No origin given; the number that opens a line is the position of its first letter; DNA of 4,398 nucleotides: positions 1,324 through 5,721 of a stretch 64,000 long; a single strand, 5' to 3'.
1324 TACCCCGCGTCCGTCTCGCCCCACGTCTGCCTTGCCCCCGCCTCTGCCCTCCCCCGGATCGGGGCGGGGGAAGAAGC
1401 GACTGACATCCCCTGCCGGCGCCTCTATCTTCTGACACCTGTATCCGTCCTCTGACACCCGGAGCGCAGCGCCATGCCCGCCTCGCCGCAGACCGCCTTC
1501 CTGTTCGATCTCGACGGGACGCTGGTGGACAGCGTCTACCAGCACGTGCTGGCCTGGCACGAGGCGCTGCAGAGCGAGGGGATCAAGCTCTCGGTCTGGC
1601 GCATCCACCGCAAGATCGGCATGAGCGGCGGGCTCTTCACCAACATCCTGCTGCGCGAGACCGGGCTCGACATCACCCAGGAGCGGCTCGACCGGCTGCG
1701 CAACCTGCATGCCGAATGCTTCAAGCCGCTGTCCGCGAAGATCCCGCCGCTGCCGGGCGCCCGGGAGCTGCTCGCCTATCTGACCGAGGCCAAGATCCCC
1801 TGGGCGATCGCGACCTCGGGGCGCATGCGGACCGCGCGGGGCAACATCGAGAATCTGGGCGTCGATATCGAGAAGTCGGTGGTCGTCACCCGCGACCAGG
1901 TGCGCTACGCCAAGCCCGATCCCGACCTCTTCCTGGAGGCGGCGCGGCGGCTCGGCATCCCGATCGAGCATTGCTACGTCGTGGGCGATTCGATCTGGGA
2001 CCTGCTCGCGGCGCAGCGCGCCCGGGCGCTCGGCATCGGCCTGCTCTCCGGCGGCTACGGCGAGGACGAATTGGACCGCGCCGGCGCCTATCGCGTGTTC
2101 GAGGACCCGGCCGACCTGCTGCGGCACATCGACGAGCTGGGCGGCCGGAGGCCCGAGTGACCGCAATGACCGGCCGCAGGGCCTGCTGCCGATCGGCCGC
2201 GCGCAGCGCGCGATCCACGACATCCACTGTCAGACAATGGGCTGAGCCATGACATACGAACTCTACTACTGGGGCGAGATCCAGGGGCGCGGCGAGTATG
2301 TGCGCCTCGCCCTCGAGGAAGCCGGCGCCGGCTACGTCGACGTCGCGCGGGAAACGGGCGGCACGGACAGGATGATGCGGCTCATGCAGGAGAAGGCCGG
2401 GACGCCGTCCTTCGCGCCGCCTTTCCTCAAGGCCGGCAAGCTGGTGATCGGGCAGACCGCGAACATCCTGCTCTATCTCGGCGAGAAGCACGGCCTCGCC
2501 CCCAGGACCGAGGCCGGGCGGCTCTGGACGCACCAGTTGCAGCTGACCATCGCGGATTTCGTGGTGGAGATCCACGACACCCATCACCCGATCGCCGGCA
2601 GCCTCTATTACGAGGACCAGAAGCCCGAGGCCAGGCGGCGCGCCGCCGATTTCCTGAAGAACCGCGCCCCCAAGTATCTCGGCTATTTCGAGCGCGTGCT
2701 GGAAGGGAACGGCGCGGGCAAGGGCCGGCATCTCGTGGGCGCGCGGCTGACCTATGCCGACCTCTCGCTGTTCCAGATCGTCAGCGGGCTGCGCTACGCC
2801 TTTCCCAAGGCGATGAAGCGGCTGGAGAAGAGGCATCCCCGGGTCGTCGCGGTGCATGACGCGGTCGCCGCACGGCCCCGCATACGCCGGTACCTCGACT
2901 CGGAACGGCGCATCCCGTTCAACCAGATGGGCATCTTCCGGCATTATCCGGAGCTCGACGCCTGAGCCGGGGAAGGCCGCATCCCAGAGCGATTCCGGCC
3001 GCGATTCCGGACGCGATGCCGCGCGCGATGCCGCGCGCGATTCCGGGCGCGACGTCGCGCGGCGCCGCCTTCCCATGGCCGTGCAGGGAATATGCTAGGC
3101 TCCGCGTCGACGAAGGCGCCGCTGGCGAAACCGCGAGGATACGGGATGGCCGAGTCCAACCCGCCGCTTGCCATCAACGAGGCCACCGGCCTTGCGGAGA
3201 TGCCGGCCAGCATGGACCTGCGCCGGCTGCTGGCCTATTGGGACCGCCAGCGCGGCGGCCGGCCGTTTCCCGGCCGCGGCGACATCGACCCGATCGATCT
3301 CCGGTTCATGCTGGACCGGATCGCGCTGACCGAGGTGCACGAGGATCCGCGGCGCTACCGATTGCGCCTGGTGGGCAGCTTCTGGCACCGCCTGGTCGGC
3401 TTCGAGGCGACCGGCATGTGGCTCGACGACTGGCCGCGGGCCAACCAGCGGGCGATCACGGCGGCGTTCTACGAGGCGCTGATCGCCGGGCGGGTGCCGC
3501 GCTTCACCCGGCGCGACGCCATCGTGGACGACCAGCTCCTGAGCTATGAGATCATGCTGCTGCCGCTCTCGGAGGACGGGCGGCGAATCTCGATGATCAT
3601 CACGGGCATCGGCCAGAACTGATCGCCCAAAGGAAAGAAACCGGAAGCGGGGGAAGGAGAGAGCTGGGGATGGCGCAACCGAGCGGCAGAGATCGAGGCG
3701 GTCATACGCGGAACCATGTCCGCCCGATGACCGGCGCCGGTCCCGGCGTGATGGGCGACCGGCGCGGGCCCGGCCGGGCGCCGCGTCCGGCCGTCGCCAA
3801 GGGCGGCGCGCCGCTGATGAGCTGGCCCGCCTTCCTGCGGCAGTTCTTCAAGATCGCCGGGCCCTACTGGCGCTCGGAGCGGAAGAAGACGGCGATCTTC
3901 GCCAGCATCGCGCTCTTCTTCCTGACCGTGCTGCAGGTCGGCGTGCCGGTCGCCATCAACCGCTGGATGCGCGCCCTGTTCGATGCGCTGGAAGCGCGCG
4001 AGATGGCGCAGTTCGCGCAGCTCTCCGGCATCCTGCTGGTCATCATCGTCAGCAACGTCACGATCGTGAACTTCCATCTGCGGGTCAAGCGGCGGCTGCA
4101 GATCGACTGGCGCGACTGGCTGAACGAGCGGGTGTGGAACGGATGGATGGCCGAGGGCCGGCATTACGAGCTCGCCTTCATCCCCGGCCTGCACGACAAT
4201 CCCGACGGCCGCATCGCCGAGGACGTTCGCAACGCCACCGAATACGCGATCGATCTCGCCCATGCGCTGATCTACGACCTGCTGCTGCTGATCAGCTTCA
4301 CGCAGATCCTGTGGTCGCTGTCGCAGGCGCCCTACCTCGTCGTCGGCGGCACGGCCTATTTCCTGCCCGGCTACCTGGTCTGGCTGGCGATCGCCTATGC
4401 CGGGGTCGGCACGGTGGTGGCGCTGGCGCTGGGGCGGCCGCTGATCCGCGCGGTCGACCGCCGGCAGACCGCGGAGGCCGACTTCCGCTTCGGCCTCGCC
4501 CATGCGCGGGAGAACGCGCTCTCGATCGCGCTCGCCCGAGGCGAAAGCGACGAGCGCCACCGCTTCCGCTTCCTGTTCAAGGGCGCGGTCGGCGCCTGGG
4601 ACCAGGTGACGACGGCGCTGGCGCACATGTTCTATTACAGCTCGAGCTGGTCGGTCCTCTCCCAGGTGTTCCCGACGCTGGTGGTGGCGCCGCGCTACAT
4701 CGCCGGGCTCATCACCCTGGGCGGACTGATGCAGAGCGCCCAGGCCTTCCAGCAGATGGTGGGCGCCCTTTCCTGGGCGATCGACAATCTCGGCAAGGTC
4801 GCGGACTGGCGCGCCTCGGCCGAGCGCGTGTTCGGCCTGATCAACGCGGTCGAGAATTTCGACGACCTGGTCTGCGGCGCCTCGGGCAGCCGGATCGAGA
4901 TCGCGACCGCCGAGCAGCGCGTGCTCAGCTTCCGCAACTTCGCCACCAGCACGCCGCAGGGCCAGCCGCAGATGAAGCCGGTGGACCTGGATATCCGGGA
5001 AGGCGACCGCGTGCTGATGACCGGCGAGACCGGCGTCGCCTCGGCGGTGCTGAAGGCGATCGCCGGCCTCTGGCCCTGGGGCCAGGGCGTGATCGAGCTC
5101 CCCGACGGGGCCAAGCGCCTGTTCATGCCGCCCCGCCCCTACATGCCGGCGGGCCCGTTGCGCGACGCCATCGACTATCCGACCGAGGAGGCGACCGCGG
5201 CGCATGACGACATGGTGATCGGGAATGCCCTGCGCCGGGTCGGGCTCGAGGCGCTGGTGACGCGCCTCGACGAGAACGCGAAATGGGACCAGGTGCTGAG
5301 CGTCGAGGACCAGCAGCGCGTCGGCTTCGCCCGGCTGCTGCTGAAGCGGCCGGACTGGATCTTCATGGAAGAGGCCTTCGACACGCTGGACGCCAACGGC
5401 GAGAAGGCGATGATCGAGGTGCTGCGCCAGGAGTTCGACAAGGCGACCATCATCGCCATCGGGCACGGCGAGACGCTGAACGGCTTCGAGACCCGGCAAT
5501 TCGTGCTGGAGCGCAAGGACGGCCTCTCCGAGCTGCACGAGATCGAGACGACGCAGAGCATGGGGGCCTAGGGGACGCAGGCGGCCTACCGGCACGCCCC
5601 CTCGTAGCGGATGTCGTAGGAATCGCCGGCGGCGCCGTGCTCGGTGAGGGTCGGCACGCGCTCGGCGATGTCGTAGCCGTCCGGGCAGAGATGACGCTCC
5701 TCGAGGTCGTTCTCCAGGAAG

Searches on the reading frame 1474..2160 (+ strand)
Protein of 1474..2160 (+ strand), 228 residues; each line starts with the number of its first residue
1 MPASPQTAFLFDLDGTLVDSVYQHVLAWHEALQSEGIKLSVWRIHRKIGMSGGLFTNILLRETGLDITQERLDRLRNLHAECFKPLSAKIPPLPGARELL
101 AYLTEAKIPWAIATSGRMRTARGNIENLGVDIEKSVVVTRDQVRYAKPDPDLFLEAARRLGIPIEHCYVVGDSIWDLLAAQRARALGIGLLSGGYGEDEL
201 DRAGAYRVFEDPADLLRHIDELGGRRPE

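Call 50: search_protein_families(library=pfam, proteins=[window:1474-2160:+], max_evalue=0.0001)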
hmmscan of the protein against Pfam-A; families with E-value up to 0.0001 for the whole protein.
window:1474-2160:+ (228 aa): 4 families
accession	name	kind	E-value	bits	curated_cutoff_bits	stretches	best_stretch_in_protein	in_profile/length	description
PF00702.32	Hydrolase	-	2.2e-31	110.2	26.4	1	8-183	3-190/191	haloacid dehalogenase-like hydrolase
PF13419.12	HAD_2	-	2.4e-26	93.4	23.8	1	10-184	2-172/178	Haloacid dehalogenase-like hydrolase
PF13242.12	Hydrolase_like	-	1.9e-10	40.9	22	1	146-211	3-71/75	HAD-hyrolase-like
PF12710.13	HAD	-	3.9e-09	37.6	27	1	10-180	2-188/189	haloacid dehalogenase-like hydrolase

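Call 55: find_encoding_contigs(protein=window:1474-2160:+, flank=10000, max_places=2)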
Protein window:1474-2160:+ (228 aa): 1 contig read that carries it; 1 place shown.
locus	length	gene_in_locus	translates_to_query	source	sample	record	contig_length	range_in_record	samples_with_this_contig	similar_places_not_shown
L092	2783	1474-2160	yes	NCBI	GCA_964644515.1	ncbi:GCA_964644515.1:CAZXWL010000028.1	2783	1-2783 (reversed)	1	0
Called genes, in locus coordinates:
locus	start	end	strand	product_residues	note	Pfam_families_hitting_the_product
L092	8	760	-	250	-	-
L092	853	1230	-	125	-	-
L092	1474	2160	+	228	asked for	PF00702:Hydrolase, PF12710:HAD, PF13419:HAD_2, PF13242:Hydrolase_like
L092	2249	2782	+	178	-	?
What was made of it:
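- The left end could not be extended (call 55).
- Tried and rejected: The only other assembly breaks exactly at window position 1 (call 55).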

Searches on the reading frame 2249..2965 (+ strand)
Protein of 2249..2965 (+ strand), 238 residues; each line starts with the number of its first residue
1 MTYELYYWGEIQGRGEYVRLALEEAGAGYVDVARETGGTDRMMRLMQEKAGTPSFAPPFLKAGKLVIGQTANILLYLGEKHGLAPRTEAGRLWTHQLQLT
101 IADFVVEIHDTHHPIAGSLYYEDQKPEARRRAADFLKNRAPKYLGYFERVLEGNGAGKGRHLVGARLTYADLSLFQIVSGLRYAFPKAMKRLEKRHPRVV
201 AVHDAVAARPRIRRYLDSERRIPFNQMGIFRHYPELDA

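Call 50: search_protein_families(library=pfam, proteins=[window:2249-2965:+], max_evalue=0.0001)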
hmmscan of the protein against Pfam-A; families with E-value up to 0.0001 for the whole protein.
window:2249-2965:+ (238 aa): 4 families
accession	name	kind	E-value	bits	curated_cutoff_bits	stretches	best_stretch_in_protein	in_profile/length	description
PF14497.11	GST_C_3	-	2.3e-34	118.1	21.6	1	109-219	1-104/104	Glutathione S-transferase, C-terminal domain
PF00043.30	GST_C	-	3.9e-06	27.5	20.7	1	110-210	3-93/93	Glutathione S-transferase, C-terminal domain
PF13410.11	GST_C_2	-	7e-06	26.5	24.9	1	139-205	10-69/69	Glutathione S-transferase, C-terminal domain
PF22119.1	GST_C_8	-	6.9e-05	23.6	30.9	0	133-220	31-119/138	Glutathione S-transferase, C-terminal domain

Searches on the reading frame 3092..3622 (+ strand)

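Call 50: search_protein_families(library=pfam, proteins=[window:3092-3622:+], max_evalue=0.0001)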
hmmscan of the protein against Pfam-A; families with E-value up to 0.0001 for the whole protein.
window:3092-3622:+ (176 aa): 1 family
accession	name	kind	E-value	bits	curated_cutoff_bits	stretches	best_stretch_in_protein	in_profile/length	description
PF07310.19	PAS_5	-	4e-14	53.1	22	1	41-166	4-130/137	PAS domain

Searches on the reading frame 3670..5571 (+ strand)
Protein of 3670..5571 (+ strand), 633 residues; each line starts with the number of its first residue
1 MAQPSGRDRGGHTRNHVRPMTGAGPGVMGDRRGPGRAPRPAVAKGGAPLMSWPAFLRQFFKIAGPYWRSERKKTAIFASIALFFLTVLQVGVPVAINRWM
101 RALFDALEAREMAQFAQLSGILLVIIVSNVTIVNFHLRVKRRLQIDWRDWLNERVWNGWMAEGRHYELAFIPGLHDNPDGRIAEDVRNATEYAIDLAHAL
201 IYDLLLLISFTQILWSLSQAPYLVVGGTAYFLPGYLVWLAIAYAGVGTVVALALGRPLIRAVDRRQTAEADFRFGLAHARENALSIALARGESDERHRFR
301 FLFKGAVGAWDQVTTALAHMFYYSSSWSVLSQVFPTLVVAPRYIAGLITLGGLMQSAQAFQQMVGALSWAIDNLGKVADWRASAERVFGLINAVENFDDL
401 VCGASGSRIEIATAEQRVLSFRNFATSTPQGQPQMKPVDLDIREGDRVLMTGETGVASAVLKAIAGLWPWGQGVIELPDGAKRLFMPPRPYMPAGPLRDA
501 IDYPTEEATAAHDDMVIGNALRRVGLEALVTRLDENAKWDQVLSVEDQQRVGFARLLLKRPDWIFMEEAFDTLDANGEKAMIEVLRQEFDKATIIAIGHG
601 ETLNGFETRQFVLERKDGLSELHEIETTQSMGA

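Call 50: search_protein_families(library=pfam, proteins=[window:3670-5571:+], max_evalue=0.0001)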
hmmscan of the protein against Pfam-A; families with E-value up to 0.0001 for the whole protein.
window:3670-5571:+ (633 aa): 3 families
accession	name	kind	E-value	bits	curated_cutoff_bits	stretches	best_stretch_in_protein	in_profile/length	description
PF06472.20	ABC_membrane_2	-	2.7e-32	112.7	24.4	1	72-338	10-263/269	ABC transporter transmembrane region 2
PF05992.17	SbmA_BacA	-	2.8e-18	66.9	24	1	75-377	8-297/315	SbmA/BacA-like family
PF00005.33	ABC_tran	-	5.8e-05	24.1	25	0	436-570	2-136/137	ABC transporter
